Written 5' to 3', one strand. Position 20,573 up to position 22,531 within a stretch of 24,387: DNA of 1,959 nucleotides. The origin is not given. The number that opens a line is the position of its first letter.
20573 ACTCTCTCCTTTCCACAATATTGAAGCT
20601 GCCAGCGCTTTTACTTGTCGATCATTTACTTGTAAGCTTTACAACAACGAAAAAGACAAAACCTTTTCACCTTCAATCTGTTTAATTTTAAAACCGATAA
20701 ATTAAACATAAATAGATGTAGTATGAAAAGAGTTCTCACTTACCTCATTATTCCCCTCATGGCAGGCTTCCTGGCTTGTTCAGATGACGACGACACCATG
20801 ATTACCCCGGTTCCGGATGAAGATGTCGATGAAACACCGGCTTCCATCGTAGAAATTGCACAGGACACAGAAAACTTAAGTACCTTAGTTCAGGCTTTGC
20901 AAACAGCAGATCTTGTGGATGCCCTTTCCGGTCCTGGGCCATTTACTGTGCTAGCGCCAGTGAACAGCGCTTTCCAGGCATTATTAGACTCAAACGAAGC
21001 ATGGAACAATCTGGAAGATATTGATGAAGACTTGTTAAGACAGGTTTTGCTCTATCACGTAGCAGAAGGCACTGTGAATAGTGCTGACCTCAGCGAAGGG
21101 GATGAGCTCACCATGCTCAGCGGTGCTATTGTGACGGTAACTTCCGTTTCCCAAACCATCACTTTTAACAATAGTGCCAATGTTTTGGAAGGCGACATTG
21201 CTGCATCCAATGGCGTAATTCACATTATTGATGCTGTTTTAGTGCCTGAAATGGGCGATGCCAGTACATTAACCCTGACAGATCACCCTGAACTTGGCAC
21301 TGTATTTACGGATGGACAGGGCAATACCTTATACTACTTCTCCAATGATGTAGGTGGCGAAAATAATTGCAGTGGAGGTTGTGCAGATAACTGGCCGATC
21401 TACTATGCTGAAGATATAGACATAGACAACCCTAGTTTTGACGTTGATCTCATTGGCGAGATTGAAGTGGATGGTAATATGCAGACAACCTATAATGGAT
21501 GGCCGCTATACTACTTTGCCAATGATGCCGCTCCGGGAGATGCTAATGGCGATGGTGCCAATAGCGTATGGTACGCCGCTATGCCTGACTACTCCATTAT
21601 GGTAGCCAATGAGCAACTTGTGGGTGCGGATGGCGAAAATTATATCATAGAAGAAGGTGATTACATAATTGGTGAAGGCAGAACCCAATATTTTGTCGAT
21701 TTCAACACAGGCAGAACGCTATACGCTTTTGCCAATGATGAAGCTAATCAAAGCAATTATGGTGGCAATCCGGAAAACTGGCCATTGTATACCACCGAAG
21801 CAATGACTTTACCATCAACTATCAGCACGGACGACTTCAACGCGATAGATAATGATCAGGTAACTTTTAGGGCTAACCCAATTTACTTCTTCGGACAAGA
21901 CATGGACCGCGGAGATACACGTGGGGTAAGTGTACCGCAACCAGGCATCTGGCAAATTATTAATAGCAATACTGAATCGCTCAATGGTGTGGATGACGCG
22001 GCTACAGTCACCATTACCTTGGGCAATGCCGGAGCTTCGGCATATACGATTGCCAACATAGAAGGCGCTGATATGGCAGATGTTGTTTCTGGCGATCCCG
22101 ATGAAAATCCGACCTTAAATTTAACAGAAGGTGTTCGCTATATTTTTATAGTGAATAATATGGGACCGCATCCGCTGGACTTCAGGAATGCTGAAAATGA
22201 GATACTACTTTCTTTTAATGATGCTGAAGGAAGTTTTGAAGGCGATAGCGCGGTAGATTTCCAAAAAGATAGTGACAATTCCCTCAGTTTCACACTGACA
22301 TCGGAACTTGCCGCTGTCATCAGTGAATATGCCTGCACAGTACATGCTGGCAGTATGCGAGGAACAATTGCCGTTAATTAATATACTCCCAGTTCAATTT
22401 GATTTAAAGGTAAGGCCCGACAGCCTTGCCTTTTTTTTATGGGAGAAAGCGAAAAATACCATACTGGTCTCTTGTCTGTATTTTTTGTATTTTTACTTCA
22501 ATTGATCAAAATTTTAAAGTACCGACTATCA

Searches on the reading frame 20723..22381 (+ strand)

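Call 4: search_protein_families(library=pfam, proteins=[window:20723-22381:+])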
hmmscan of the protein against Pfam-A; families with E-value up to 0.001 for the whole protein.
window:20723-22381:+ (552 aa): 2 families
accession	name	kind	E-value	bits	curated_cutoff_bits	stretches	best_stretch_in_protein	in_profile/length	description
PF02469.27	Fasciclin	-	3.8e-32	111.5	22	1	51-175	2-123/123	Fasciclin domain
PF03640.20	Lipoprotein_15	-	1.8e-29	101.4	24.4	2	250-287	7-47/47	Secreted repeat of unknown function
